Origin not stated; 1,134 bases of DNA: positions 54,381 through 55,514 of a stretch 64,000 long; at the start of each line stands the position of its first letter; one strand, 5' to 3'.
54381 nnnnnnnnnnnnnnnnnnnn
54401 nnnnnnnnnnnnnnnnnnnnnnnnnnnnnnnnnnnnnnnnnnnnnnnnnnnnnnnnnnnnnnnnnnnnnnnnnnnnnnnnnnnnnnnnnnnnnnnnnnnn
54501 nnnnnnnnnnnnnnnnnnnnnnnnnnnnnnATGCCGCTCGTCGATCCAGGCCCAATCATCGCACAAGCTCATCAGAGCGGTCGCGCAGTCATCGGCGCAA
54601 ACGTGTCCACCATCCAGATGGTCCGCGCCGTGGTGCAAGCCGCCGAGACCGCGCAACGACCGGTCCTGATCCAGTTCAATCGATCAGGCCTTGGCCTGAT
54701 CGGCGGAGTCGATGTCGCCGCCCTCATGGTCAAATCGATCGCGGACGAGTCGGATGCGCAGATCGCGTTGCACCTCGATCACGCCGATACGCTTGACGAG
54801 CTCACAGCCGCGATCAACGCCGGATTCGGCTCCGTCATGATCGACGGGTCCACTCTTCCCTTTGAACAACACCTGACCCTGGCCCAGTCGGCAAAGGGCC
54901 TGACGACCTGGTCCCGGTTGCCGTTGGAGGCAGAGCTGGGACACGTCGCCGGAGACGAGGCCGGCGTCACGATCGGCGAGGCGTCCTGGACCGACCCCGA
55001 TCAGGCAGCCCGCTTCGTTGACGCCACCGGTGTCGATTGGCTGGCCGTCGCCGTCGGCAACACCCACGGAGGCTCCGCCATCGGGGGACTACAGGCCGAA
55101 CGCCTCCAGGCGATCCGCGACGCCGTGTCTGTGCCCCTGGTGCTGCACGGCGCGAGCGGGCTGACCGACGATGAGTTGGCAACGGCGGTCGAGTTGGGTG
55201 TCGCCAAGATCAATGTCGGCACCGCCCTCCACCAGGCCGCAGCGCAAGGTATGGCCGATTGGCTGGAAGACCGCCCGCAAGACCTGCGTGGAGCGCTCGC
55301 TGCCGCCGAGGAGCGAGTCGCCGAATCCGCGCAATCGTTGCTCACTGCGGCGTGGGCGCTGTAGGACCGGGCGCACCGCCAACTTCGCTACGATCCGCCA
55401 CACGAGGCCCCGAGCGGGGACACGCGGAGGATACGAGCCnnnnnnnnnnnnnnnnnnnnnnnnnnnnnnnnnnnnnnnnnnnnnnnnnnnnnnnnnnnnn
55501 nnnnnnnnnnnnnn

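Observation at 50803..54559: Riboflavin operon (ribD-ribE-ribBA-ribH) lies directly behind an ECF sigma/anti-sigma pair, lacks an FMN riboswitch, and RibD carries a C-terminal GNAT-like fusion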

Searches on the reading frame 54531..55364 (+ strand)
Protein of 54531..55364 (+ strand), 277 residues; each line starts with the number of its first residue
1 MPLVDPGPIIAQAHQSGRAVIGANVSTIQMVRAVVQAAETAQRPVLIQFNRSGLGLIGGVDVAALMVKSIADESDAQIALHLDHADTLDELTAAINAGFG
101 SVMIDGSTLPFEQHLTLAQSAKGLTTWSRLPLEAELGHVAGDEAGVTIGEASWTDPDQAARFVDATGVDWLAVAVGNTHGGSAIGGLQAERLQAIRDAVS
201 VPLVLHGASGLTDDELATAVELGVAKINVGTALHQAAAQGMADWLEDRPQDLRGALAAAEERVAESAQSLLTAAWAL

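Call 52: search_protein_families(library=ncbifam, proteins=[window:54531-55364:+], max_evalue=0.001)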
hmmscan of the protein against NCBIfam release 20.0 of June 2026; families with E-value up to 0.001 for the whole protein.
window:54531-55364:+ (277 aa): 20 families
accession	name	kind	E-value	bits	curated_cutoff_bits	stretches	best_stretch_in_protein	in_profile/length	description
TIGR01859.1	fruc_bis_ald_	equivalog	3.4e-63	214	343.05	1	5-267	3-269/282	class II fructose-1,6-bisphosphate aldolase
TIGR00167.1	cbbA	subfamily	5e-60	203.3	215.6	1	5-268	5-278/290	ketose-bisphosphate aldolase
NF009497.0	PRK12857.1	equivalog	3.3e-59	200.4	423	1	1-265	1-269/284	class II fructose-1,6-bisphosphate aldolase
NF006626.0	PRK09195.1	subfamily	2.6e-58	197.4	384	1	3-250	3-252/284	tagatose-bisphosphate aldolase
NF009374.0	PRK12737.1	subfamily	4.1e-57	193.4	383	1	9-250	9-252/284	tagatose-bisphosphate aldolase subunit GatY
NF005943.0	PRK07998.1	equivalog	2.3e-56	191.3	364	1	1-269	1-270/283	class II aldolase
TIGR01858.1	tag_bisphos_ald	equivalog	7.1e-55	186.1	443.55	1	9-252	7-254/282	tagatose bisphosphate family class II aldolase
NF005288.0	PRK06806.1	equivalog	3.5e-52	177.4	396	1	1-243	1-243/281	class II fructose-bisphosphate aldolase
NF005284.0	PRK06801.1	equivalog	2.3e-50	171.6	406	1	1-248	1-251/286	ketose 1,6-bisphosphate aldolase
NF006042.0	PRK08185.1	subfamily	1e-48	166.1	405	1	10-250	9-252/287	hypothetical protein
NF009375.0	PRK12738.1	equivalog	4.1e-44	150.9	542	1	10-251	10-253/286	tagatose-bisphosphate aldolase subunit KbaY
NF005590.0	PRK07315.1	equivalog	2.7e-42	145.1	443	1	1-246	1-248/293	class II fructose-bisphosphate aldolase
NF006376.0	PRK08610.1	equivalog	6.3e-40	137.7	527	1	1-266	1-271/286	class II fructose-bisphosphate aldolase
NF041368.1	Fbpase2_Halo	equivalog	8.7e-40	136.7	500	1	11-262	14-284/333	class II fructose-bisphosphate aldolase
NF005823.0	PRK07709.1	equivalog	8.5e-39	134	545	1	1-233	1-236/285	class II fructose-bisphosphate aldolase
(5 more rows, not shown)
